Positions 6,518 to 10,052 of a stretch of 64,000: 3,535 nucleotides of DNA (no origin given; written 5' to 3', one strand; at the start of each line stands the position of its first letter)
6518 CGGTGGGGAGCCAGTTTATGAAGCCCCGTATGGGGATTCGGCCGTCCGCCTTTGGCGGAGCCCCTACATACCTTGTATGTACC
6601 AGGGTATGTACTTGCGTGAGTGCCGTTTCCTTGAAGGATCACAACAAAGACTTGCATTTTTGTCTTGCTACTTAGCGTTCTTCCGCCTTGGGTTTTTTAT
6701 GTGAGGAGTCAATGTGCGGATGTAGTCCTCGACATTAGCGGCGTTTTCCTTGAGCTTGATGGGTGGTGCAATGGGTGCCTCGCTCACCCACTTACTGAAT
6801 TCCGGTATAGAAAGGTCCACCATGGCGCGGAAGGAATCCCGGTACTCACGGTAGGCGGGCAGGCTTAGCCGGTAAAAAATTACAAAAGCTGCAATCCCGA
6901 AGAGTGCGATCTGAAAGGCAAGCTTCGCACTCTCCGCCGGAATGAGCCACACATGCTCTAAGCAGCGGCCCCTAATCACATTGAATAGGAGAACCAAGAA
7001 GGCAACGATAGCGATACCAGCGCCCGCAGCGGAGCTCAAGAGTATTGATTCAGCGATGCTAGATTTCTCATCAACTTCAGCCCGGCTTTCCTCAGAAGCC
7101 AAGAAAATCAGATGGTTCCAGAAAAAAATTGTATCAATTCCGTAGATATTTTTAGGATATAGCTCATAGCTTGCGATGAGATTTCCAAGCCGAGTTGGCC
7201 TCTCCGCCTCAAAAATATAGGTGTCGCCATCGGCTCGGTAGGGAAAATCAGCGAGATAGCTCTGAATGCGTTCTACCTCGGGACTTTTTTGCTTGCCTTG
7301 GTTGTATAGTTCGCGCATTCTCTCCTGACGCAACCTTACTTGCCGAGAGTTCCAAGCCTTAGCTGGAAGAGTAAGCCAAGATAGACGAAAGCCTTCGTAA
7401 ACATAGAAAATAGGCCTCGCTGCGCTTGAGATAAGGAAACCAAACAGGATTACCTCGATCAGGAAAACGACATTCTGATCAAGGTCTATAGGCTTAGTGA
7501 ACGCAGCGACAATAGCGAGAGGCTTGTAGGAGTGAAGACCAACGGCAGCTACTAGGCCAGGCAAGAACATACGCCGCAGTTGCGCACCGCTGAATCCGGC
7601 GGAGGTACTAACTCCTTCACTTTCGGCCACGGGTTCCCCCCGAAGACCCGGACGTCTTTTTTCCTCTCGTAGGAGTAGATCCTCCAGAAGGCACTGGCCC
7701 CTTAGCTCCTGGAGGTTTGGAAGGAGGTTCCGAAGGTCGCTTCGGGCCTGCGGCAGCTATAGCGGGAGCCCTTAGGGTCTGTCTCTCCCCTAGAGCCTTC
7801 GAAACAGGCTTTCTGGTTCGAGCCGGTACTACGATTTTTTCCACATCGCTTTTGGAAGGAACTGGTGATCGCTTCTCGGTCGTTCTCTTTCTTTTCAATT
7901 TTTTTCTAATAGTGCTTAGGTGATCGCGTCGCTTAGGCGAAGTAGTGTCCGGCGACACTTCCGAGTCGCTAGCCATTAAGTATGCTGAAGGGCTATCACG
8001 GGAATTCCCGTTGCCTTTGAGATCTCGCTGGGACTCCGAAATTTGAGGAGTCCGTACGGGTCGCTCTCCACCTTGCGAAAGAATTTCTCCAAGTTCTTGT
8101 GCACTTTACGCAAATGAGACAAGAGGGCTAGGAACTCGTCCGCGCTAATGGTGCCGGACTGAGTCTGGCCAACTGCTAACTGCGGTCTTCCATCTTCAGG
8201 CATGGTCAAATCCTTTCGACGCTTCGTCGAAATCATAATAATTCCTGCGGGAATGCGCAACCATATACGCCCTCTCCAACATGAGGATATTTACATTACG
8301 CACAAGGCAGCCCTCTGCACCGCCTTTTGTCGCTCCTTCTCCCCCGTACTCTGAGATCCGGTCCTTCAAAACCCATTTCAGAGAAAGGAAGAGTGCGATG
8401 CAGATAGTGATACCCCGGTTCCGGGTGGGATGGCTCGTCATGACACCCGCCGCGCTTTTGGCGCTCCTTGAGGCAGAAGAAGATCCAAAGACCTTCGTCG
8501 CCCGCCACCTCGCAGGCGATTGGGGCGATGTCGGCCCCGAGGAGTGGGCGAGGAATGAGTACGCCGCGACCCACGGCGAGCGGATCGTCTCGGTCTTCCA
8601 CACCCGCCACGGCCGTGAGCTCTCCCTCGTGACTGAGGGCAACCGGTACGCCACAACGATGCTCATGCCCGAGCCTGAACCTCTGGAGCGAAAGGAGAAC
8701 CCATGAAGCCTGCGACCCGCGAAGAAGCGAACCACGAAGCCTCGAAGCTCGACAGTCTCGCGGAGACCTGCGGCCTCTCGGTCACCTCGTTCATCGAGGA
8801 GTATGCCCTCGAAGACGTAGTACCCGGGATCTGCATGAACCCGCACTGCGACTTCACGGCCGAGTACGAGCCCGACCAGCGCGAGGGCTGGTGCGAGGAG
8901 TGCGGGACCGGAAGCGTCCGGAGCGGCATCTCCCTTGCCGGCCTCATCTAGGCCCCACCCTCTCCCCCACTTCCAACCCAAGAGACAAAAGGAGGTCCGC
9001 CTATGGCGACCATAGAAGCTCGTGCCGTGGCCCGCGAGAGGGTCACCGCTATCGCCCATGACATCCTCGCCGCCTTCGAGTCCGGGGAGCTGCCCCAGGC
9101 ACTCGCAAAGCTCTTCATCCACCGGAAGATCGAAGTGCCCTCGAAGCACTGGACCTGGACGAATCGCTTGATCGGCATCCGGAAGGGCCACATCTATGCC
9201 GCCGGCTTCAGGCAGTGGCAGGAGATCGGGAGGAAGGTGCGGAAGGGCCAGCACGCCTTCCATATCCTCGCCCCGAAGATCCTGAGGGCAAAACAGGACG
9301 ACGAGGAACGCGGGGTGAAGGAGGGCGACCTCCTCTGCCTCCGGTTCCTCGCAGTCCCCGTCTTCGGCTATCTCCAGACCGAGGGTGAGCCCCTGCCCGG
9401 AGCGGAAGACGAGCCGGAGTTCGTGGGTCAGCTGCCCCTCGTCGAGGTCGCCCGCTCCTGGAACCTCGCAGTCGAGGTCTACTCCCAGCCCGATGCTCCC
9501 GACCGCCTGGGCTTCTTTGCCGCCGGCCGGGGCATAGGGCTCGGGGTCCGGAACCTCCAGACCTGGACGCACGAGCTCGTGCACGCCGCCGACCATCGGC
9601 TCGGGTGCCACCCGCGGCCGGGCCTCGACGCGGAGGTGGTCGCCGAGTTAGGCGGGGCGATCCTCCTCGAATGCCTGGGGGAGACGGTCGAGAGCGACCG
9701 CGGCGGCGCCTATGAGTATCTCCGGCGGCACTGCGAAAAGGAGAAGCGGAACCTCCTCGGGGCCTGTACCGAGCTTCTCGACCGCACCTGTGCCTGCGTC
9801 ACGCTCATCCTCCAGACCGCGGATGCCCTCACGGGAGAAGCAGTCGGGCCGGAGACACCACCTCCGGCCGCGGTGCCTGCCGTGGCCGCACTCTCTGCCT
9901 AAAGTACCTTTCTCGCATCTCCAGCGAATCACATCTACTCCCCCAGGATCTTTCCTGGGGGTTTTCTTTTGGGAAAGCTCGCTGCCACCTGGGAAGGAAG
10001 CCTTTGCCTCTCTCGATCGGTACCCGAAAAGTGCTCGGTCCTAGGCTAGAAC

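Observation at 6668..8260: Low-GC three-gene operon: small protein, histone-H1-like K/R-rich disordered protein, 4-TM membrane protein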

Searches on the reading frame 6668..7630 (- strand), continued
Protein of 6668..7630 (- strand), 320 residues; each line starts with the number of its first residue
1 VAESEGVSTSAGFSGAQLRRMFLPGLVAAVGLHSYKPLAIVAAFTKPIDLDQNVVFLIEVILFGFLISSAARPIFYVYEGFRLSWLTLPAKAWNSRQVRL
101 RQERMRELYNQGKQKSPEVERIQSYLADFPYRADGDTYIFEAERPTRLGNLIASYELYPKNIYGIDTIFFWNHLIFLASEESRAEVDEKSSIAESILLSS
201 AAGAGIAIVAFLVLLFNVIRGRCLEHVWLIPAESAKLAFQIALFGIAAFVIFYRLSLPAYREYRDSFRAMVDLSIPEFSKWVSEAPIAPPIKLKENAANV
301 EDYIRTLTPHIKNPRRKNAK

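Call 94: get_annotated_region(hit=H29, flank=5000)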
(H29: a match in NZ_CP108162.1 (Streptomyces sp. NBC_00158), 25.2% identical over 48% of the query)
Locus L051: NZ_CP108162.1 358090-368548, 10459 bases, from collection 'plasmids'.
description: Streptomyces sp. NBC_00158 plasmid unnamed1, complete sequence
organism: Streptomyces sp. NBC_00158 (NCBI taxid 2903627)
taxonomy: Bacteria; Actinomycetota; Actinomycetes; Kitasatosporales; Streptomycetaceae; Streptomyces; Streptomyces sp. NBC 00158
host: -; source: -; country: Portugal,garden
typing (MOB-suite, as given by PLSDB): non-mobilizable
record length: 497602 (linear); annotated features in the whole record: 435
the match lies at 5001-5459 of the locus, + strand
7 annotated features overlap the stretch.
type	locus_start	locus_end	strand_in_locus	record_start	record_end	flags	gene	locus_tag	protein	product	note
CDS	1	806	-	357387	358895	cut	-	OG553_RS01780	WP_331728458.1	DUF4246 domain-containing protein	-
CDS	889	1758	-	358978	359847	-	-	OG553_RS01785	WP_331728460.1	AraC family transcriptional regulator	-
CDS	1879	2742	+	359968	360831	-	-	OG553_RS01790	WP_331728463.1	phytanoyl-CoA dioxygenase family protein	-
CDS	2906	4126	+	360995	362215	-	-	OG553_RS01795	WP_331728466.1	CHAT domain-containing protein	-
CDS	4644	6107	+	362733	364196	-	-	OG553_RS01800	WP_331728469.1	hypothetical protein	-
CDS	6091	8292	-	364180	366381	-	-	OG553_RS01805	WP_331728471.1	hypothetical protein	-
CDS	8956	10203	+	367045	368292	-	-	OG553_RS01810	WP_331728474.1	NAD(P)/FAD-dependent oxidoreductase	-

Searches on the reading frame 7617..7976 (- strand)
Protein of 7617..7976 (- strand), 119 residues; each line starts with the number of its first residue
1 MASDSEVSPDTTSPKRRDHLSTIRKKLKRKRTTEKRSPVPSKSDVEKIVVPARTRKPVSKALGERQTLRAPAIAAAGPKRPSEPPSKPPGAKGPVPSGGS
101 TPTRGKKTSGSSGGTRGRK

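Call 4: search_protein_families(library=pfam, proteins=[window:7617-7976:-], max_evalue=0.1)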
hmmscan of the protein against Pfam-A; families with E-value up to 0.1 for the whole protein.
window:7617-7976:- (119 aa): 0 families

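Call 5: search_protein_families(library=padloc, proteins=[window:7617-7976:-], max_evalue=0.1)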
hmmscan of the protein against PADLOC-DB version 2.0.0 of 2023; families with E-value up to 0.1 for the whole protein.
window:7617-7976:- (119 aa): 0 families

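Call 6: search_protein_families(library=ncbifam, proteins=[window:7617-7976:-], max_evalue=0.1)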
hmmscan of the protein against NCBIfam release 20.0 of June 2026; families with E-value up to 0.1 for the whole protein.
window:7617-7976:- (119 aa): 0 families

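Call 34: list_cluster_members(proteins=[P0001, window:7617-7976:-, window:7976-8260:-, window:7976-8236:-, window:7976-8203:-, window:6668-7630:-])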
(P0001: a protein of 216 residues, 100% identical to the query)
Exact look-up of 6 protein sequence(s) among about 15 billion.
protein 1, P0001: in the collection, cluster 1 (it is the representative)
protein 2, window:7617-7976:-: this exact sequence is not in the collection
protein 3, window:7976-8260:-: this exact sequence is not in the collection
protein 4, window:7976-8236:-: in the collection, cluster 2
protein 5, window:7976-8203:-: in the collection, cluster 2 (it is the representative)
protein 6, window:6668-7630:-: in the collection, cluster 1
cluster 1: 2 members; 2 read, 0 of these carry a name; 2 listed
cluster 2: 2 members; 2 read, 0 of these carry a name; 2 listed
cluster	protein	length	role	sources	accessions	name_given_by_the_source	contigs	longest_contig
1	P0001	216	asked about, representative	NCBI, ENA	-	-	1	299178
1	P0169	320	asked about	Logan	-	-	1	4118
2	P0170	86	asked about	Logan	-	-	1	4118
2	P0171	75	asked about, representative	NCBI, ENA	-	-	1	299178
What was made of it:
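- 7976..8203 (-): ORF1: the N-terminal fragment (75 aa from ATG 8203; alternative starts are ATG 8236 and TTG 8260) of the adaptor gene. It carries helix 1 and a truncated recognition helix of a MerR/Xis-type HTH (….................*). Gene callers produced 75-aa and 86-aa versions in two assemblies (call 34).
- Checked: For the first ORF, the starts actually used by gene callers are ATG 8203 (75 aa) or ATG 8236 (86 aa) (call 34).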

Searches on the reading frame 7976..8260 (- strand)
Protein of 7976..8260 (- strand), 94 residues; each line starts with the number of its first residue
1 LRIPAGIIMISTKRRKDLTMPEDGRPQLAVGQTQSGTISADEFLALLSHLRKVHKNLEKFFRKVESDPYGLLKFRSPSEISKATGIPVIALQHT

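Call 4: search_protein_families(library=pfam, proteins=[window:7976-8260:-], max_evalue=0.1)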
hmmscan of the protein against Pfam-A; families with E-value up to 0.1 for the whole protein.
window:7976-8260:- (94 aa): 1 family
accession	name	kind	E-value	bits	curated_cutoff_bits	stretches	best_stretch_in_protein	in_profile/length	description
PF00036.39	EF-hand_1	-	0.056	13.4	25.4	0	34-50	13-29/29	EF hand domain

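Call 5: search_protein_families(library=padloc, proteins=[window:7976-8260:-], max_evalue=0.1)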
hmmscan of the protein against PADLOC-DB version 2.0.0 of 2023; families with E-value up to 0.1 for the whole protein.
window:7976-8260:- (94 aa): 0 families

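Call 6: search_protein_families(library=ncbifam, proteins=[window:7976-8260:-], max_evalue=0.1)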
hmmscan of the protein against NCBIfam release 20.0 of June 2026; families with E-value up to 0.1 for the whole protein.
window:7976-8260:- (94 aa): 0 families

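Call 37: find_encoding_contigs(protein=window:7976-8203:-, flank=10000, max_places=4)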
Protein window:7976-8203:- (75 aa): no gene with exactly this product is on record in the collection.

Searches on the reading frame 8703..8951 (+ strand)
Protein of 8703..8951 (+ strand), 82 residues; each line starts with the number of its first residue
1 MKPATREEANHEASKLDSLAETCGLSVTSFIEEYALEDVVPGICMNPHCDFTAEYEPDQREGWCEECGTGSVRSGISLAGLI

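Call 4: search_protein_families(library=pfam, proteins=[window:8703-8951:+], max_evalue=0.1)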
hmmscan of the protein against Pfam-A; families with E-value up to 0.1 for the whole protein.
window:8703-8951:+ (82 aa): 3 families
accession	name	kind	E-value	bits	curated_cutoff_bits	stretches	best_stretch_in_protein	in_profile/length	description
PF05122.18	SpdB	-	0.029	15.1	25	1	43-56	22-35/50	Mobile element transfer protein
PF10083.14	DUF2321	-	0.055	13.5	24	1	42-73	6-38/157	Uncharacterized protein conserved in bacteria (DUF2321)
PF21983.2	NikA-like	-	0.099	13.2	27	0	11-38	14-41/72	Mobilization protein NikA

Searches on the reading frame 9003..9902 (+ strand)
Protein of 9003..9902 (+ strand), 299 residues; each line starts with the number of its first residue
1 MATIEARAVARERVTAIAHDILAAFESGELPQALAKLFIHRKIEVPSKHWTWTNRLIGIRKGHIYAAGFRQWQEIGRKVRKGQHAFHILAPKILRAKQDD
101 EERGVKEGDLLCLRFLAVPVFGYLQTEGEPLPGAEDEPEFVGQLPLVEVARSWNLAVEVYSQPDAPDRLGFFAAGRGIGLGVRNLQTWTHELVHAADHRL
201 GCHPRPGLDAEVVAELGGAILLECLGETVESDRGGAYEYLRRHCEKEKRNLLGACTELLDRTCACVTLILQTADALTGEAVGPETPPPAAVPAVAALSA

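Call 4: search_protein_families(library=pfam, proteins=[window:9003-9902:+], max_evalue=0.1)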
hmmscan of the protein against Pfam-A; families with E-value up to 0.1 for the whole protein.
window:9003-9902:+ (299 aa): 1 family
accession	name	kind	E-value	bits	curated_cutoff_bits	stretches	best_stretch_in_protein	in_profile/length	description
PF08401.16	ArdcN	-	1.9e-05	25.3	22.6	1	67-102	67-102/123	N-terminal domain of anti-restriction factor ArdC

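Call 6: search_protein_families(library=ncbifam, proteins=[window:9003-9902:+], max_evalue=0.1)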
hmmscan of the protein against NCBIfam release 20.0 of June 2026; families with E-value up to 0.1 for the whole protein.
window:9003-9902:+ (299 aa): 0 families
